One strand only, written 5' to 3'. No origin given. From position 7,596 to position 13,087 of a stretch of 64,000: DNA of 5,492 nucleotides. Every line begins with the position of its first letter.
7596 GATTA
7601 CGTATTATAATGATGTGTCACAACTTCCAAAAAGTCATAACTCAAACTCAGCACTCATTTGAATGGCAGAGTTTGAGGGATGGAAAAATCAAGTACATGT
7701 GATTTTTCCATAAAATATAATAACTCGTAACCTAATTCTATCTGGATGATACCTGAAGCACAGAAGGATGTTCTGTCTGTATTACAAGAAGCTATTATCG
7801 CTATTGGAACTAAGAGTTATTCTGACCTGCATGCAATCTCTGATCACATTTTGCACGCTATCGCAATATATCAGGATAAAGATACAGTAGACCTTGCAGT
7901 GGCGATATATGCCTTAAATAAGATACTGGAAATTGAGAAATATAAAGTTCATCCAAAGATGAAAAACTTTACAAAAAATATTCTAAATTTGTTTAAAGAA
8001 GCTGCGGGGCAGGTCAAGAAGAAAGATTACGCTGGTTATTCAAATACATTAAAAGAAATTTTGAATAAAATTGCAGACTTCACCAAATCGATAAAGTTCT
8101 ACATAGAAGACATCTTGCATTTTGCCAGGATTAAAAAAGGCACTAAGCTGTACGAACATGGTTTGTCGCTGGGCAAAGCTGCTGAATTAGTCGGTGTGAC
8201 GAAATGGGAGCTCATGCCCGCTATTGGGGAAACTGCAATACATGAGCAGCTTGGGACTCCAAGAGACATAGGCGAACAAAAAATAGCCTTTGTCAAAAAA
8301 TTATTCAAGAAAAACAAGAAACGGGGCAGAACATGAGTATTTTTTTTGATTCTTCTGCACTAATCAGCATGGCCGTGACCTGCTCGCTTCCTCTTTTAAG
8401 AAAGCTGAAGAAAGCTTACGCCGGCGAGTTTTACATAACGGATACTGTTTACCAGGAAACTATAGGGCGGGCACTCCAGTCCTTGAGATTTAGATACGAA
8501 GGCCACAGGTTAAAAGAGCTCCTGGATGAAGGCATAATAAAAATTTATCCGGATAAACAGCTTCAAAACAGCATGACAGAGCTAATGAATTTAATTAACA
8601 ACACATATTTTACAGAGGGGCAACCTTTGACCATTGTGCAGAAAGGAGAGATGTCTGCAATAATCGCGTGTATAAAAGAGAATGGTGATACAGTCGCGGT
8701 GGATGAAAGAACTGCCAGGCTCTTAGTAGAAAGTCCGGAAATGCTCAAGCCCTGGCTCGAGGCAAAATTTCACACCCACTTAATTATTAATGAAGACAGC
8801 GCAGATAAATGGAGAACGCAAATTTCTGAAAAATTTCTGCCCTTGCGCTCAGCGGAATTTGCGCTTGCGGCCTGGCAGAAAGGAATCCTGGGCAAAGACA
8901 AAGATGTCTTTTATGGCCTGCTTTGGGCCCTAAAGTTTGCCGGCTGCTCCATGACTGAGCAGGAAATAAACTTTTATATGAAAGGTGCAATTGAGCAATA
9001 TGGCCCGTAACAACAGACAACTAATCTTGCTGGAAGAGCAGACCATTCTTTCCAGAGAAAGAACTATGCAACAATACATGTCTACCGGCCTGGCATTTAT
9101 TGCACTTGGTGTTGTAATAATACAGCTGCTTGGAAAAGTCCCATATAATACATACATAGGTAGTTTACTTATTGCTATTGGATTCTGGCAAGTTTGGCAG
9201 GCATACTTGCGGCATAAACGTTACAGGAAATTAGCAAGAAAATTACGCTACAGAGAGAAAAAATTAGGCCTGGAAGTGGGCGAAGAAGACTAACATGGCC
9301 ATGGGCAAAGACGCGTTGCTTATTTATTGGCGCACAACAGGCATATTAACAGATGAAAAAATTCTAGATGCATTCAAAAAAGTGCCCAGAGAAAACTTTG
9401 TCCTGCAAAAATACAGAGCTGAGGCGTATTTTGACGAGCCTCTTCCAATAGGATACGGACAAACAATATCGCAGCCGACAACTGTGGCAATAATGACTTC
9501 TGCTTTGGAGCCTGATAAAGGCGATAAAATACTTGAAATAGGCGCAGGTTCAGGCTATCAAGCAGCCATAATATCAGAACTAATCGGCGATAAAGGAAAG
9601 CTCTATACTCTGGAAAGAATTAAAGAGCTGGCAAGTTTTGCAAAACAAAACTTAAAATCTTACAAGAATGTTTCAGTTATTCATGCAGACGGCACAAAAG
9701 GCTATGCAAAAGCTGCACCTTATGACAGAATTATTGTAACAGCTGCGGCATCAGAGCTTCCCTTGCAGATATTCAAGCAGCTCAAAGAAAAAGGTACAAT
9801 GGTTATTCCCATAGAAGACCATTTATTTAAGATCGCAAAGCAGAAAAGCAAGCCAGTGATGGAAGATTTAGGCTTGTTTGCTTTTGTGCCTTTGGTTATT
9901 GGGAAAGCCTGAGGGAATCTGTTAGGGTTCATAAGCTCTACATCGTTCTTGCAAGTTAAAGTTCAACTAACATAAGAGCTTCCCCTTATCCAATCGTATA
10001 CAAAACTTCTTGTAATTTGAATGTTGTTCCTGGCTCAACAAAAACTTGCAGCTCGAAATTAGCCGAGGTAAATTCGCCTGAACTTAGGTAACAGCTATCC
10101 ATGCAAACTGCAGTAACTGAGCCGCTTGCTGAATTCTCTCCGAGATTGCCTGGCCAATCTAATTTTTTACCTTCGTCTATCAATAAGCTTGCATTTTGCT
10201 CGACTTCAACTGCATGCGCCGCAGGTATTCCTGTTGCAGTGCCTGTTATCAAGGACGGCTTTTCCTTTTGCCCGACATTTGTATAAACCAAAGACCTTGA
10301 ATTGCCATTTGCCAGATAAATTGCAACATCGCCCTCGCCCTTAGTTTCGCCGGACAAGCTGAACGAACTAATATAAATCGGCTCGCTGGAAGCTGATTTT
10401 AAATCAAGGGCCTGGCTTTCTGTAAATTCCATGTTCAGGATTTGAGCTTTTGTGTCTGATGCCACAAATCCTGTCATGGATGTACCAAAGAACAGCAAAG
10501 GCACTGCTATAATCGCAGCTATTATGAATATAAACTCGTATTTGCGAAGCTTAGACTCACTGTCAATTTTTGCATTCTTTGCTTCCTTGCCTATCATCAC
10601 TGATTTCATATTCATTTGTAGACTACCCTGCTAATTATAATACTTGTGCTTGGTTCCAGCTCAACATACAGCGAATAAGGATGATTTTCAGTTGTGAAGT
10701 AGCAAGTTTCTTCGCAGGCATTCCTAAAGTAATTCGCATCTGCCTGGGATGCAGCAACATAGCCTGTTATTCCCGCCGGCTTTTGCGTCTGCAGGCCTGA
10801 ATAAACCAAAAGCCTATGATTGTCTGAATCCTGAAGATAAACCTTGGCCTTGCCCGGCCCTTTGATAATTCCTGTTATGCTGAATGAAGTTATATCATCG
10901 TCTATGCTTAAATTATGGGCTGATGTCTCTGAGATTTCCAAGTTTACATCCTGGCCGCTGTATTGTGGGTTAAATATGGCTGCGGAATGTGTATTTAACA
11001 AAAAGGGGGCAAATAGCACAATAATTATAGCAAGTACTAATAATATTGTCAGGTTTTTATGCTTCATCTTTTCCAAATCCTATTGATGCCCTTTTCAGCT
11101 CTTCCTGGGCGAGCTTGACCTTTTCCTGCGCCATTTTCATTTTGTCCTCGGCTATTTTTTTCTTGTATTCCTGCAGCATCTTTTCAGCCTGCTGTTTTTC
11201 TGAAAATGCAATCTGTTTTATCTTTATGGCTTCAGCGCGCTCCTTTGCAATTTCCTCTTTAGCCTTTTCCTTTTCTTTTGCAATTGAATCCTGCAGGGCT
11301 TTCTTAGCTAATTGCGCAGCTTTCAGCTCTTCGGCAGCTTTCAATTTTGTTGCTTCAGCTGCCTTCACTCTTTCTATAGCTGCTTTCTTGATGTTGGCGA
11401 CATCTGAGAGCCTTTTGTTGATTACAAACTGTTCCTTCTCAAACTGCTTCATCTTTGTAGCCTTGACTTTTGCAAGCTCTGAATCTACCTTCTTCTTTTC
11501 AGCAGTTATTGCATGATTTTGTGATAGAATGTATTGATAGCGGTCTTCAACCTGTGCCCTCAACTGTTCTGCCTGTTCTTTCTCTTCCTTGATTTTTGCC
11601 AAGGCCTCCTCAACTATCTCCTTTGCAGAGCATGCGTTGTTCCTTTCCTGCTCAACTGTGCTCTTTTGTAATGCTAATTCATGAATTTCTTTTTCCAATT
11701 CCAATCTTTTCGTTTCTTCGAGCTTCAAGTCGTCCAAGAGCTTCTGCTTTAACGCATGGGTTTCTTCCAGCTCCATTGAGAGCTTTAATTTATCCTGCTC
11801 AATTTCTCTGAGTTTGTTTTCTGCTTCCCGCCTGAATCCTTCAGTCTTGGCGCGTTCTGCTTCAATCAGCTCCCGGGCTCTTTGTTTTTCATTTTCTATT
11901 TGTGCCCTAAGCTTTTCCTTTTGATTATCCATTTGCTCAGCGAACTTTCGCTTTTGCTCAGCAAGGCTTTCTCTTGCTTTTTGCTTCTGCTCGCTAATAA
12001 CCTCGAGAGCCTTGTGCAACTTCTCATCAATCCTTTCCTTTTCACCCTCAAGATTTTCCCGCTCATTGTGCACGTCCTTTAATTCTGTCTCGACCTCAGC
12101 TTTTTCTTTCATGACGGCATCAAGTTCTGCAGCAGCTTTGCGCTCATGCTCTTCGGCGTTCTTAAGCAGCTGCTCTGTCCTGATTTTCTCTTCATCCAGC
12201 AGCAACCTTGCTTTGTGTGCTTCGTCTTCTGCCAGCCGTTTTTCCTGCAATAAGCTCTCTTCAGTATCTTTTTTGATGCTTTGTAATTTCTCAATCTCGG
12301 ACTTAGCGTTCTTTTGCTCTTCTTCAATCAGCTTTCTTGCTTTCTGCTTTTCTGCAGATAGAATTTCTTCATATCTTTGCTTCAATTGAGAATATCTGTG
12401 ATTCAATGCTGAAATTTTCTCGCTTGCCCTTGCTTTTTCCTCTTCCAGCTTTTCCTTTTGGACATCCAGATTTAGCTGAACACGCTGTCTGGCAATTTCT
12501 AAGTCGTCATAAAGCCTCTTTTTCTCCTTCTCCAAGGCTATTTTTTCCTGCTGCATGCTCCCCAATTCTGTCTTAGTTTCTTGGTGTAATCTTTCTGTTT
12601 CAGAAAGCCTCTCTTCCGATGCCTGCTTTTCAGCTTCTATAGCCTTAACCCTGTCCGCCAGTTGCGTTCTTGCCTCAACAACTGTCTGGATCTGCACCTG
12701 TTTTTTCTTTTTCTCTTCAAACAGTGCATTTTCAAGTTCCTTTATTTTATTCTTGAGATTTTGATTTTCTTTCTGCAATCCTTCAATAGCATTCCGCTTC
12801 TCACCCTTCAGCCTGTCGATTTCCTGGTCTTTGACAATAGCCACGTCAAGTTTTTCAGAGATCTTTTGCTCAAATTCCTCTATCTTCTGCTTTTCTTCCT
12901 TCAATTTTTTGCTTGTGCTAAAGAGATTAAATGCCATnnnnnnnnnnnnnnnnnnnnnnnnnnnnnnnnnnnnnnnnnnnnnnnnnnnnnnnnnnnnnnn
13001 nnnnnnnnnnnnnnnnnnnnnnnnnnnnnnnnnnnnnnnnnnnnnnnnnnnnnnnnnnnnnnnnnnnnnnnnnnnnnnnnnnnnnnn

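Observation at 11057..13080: Cytoplasmic coiled-coil protein translationally coupled to the TM-plus-tail of the giant: possible surface-to-cytoplasm linkage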

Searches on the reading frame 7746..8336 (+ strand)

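Call 76: search_protein_families(library=pfam, proteins=[window:7746-8336:+], max_evalue=0.001)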
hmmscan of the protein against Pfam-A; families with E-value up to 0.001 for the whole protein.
window:7746-8336:+ (196 aa): 1 family
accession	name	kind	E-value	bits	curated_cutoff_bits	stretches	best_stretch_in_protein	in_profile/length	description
PF03683.19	UPF0175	-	3.5e-05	23.9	27.9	1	120-165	13-59/75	Uncharacterised protein family (UPF0175)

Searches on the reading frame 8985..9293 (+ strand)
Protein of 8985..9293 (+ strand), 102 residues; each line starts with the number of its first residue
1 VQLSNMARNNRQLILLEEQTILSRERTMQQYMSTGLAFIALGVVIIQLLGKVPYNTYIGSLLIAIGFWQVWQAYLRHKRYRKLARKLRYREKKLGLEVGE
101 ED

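Call 76: search_protein_families(library=pfam, proteins=[window:8985-9293:+], max_evalue=0.001)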
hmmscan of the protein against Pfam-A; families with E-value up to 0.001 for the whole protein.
window:8985-9293:+ (102 aa): 2 families
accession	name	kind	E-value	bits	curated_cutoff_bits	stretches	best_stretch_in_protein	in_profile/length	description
PF02656.20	DUF202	-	3.8e-09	37.3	23.4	1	20-81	2-66/68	Domain of unknown function (DUF202)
PF11780.13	DUF3318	-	0.00039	20.7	25.9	1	4-79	49-124/141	Protein of unknown function (DUF3318)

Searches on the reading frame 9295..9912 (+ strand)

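Call 76: search_protein_families(library=pfam, proteins=[window:9295-9912:+], max_evalue=0.001)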
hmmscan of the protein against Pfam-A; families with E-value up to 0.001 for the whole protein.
window:9295-9912:+ (205 aa): 7 families
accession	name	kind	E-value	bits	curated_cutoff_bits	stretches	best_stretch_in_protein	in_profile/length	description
PF01135.25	PCMT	-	2.8e-60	204.1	20.3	1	5-202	3-207/210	Protein-L-isoaspartate(D-aspartate) O-methyltransferase (PCMT)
PF13847.12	Methyltransf_31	-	6.2e-08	32.9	27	1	74-178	2-119/145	Methyltransferase domain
PF00398.26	RrnaAD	-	6.2e-08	32.5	24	1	61-147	16-102/263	Ribosomal RNA adenine dimethylase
PF01189.24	Methyltr_RsmB-F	-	6.8e-06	26.3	27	1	70-153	3-90/199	16S rRNA methyltransferase RsmB/F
PF08704.16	GCD14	-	3.5e-05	24.1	26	1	62-130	27-95/247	tRNA methyltransferase complex GCD14 subunit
PF13649.12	Methyltransf_25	-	5.4e-05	24.2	27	1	79-154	1-76/97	Methyltransferase domain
PF01269.23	Fibrillarin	-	5.8e-05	22.8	27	1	74-135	70-131/227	Fibrillarin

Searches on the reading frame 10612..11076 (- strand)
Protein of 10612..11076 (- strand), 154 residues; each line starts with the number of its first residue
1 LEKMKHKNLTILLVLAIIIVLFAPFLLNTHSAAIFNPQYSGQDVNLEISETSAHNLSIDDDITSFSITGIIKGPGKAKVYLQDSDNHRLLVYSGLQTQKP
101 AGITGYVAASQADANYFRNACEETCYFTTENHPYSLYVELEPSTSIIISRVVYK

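Call 7: search_protein_families(library=pfam, proteins=[window:10612-11076:-], max_evalue=0.01)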
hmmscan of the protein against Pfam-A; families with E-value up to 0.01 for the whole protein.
window:10612-11076:- (154 aa): 0 families

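Call 8: search_protein_families(library=ncbifam, proteins=[window:10612-11076:-], max_evalue=0.01)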
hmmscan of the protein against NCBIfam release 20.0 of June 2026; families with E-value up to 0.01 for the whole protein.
window:10612-11076:- (154 aa): 0 families

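Call 52: search_protein_families(library=phrogs, proteins=[window:10612-11076:-], max_evalue=0.01)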
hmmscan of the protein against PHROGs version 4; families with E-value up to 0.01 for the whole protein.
window:10612-11076:- (154 aa): 0 families

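Call 92: search_protein_families(library=padloc, proteins=[window:10612-11067:-], max_evalue=0.01)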
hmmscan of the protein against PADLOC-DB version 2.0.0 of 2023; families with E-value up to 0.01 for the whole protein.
window:10612-11067:- (151 aa): 0 families

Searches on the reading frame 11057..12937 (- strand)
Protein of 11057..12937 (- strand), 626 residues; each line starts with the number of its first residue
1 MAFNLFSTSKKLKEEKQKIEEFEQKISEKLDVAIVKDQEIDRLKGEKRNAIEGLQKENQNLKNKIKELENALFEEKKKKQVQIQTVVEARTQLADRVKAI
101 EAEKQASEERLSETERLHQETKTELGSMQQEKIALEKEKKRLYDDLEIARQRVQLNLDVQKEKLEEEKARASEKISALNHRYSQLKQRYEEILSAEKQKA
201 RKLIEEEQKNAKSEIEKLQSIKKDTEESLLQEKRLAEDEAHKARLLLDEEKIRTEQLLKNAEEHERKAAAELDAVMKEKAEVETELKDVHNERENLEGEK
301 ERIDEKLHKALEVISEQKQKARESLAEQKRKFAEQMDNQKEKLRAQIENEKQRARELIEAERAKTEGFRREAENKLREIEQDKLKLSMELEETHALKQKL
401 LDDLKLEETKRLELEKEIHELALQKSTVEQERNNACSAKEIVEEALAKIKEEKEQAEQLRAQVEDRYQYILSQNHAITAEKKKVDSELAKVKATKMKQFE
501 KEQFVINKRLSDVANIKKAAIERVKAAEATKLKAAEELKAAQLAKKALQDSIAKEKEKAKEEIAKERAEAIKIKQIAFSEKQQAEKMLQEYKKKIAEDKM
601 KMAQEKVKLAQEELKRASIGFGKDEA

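Call 7: search_protein_families(library=pfam, proteins=[window:11057-12937:-], max_evalue=0.01)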
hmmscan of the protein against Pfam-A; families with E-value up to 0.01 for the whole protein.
window:11057-12937:- (626 aa): 0 families

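Call 8: search_protein_families(library=ncbifam, proteins=[window:11057-12937:-], max_evalue=0.01)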
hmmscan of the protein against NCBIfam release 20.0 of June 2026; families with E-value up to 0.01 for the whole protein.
window:11057-12937:- (626 aa): 0 families

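Call 12: find_encoding_contigs(protein=window:11057-12937:-, flank=10000, max_places=10)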
Protein window:11057-12937:- (626 aa): 1 contig read that carries it; 1 place shown.
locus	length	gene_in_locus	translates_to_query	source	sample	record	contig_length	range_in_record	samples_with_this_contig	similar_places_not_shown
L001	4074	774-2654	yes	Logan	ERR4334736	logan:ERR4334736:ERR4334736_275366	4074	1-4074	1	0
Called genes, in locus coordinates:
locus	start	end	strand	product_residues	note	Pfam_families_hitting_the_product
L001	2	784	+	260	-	?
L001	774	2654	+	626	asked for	-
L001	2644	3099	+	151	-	-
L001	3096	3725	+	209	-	-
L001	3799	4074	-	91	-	?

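Call 13: find_homologous_proteins(query=window:11057-12937:-, max_evalue=0.001)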
Query window:11057-12937:- (626 aa): 1 proteins with E <= 0.001 among 8000 candidates.
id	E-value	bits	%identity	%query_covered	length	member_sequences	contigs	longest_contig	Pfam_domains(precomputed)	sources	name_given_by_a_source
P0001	1.1e-241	822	73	100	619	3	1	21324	-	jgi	-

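Call 14: find_encoding_contigs(protein=P0001, flank=10000, max_places=10)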
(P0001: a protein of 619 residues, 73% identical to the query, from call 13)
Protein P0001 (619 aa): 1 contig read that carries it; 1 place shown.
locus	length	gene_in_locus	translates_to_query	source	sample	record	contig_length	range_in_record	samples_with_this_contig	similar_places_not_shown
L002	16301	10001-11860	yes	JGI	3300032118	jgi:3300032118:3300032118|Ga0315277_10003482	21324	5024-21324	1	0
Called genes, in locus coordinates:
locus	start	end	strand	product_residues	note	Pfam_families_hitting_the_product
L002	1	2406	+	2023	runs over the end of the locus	PF13385:Laminin_G_3, PF13229:Beta_helix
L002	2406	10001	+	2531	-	-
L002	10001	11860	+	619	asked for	-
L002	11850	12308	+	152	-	-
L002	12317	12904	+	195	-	-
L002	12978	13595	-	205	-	PF01135:PCMT, PF08704:GCD14 (weak), PF13847:Methyltransf_31 (weak)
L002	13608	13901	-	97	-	PF02656:DUF202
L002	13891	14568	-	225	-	PF11848:DUF3368 (weak)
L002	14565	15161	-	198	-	-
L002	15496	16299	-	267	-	?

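Call 22: find_related_loci(query=A1, collection=genome_contigs, flank=10000)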
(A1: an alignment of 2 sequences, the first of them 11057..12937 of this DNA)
Query A1 (626 aa) in genome_contigs; peptide patterns used: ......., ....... (x = any residue, [..] = any of these).
600 stretches matched a pattern, but none encodes a relative of the query by tblastn (E <= 1e-3).
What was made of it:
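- Tried and rejected: Its low-complexity patterns filled the 600-candidate cap (call 22).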

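Call 38: search_protein_representatives(alignment_id=A1)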
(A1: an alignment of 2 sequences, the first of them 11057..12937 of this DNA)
Query: 2 sequences, 626 profile positions. Proteins with E-value up to 0.001 (for the whole library): 7; up to 1e-10: 6; up to 1e-30: 6. The best 7 are listed.
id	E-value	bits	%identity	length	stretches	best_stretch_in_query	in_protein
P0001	0.0e+00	1197.9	-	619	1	1-626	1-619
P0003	2.3e-48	181.6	-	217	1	1-211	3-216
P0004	3.5e-43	164.5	-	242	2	334-526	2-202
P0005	2.4e-40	155.1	-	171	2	1-112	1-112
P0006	9.3e-40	153.2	-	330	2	125-363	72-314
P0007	9.6e-34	133.3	-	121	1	1-120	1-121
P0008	3.2e-04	35.8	-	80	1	16-70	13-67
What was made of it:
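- Closest known: Nanohaloarchaeal giant surface proteins. Different: No ATPase domain is present (call 7), and no sequence similarity was detected (calls 13, 38).
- Closest known: DPANN coiled-coil proteins. Different: Nor does it match anything outside its own seven-member family (call 38).
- There was 1 hit in 5.8 billion clusters (call 13) and 7 hits in 1.84 billion representatives by exhaustive HMMER (call 38). The family is found nowhere else in 1.84 billion representatives (call 38).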

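Call 42: predict_structure(alignment_id=A1)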
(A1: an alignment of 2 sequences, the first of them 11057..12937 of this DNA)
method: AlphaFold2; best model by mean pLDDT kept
length: 626 residues; sequences in the alignment: 2
mean_pLDDT: 71.7   pTM: 0.23
mean pLDDT of the five models: 71.7, 71.4, 70.3, 68.2, 67.8
residues with pLDDT >= 90: 0; 70-90: 438; 50-70: 155; < 50: 33
segments of 3 or more residues with pLDDT < 50: 1-8, 259-262, 429-439, 621-626
pLDDT, mean of each block of 10 residues (from residue 1): 43 66 77 79 83 85 86 84 81 80 73 74 76 81 83 81 79 78 81 77 74 72 70 65 61 52 50 61 69 73 74 73 73 76 75 69 66 72 75 75 76 73 59 43 63 74 78 75 74 71 73 69 65 68 71 69 70 72 78 79 78 63 40
secondary structure, 60 per line:
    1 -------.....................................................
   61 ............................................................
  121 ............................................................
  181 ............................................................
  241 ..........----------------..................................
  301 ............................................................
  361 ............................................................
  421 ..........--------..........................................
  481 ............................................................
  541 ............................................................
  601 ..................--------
elements in order: H8-250 H267-430 H439-618
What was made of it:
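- On SMC/Rad50-type long coiled-coil ATPases: The protein is helical from residue 8 to 618, with no globular ends (call 42).
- On PspA/Vipp1/ESCRT-III superfamily: AlphaFold2 shows an unbroken helix over residues 8-250 (call 42).
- Checked: AlphaFold2 gives three long helices, 8-250, 267-430 and 439-618 (call 42).
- AlphaFold2 gives three long helices (call 42).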

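Call 43: find_related_loci(query=A3, collection=metagenome_contigs, flank=10000)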
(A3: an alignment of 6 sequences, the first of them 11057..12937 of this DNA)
Query A3 (626 aa) in metagenome_contigs; peptide patterns used: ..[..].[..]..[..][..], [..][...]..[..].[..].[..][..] (x = any residue, [..] = any of these).
600 stretches matched a pattern, but none encodes a relative of the query by tblastn (E <= 1e-3).
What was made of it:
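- Tried and rejected: The same happened for metagenome_contigs with the six-sequence alignment (call 43).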

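Call 52: search_protein_families(library=phrogs, proteins=[window:11057-12937:-], max_evalue=0.01)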
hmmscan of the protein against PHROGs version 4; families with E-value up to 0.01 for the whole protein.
window:11057-12937:- (626 aa): 0 families

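Call 53: search_solved_structures(query=A1, max_evalue=0.1)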
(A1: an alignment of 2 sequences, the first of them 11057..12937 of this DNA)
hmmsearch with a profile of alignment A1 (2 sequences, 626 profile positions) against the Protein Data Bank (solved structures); distinct sequences matched with E-value up to 0.1: 0.

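Call 57: fold_search(model_id=the predicted structure, library=pdb)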
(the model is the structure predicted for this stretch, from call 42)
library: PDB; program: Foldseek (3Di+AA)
matches with E <= 10: 0; with E <= 0.001: 0
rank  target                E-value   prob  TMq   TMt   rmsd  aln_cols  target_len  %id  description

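Call 91: search_protein_families(library=pfam, proteins=[window:11057-12937:-], max_evalue=10)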
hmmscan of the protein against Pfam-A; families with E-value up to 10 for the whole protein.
window:11057-12937:- (626 aa): 0 families

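Call 92: search_protein_families(library=padloc, proteins=[window:11057-12937:-], max_evalue=0.01)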
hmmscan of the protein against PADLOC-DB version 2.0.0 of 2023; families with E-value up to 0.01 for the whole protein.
window:11057-12937:- (626 aa): 0 families

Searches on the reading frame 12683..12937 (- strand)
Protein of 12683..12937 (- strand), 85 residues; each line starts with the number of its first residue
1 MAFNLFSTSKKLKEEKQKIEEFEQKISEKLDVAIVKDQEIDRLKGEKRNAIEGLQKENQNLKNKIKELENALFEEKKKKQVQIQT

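Call 91: search_protein_families(library=pfam, proteins=[window:12683-12937:-], max_evalue=10)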
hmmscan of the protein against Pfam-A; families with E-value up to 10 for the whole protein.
window:12683-12937:- (85 aa): 18 families
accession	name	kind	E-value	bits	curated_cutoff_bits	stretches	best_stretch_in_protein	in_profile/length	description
PF18455.6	GBR2_CC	-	0.0099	16.2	25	1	51-72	10-31/39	Gamma-aminobutyric acid type B receptor subunit 2 coiled-coil domain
PF07989.16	Cnn_1N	-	0.013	16.1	28.5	1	47-77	5-35/74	Centrosomin N-terminal motif 1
PF04508.17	Pox_A_type_inc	-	0.02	15.1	21.4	1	60-72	5-17/23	Viral A-type inclusion protein repeat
PF07334.18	IFP_35_N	-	0.029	14.9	23.2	1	51-83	2-34/76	Interferon-induced 35 kDa protein (IFP 35) N-terminus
PF15960.10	DUF4763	-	0.047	13.4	30.1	1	3-78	41-121/236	Domain of unknown function (DUF4763)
PF13863.11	DUF4200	-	0.075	13.8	29.7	1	8-74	39-105/119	Domain of unknown function (DUF4200)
PF05377.16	FlaC_arch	-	0.25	12.2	27.8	1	45-70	14-35/55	Flagella accessory protein C (FlaC)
PF04102.17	SlyX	-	0.45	11.6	30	1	46-74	28-56/67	SlyX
PF02601.20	Exonuc_VII_L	-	0.54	10.1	35.9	1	9-80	182-256/315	Exonuclease VII, large subunit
PF07061.16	Swi5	-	0.59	10.7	22.1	2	10-44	10-44/80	Swi5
PF23067.1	MG280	-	0.95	9.4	27.4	1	7-72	74-138/259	Uncharacterised protein MG280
PF03961.19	FapA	-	2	8.4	31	1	10-80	159-227/272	Flagellar Assembly Protein A beta solenoid domain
PF04977.20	DivIC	-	2.2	8.6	28.9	1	44-70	26-52/80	Septum formation initiator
PF06667.17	PspB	-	2.6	8.6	25.6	1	36-76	28-68/73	Phage shock protein B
PF06305.16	LapA_dom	-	2.7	8.4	28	0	54-71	45-62/64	Lipopolysaccharide assembly protein A domain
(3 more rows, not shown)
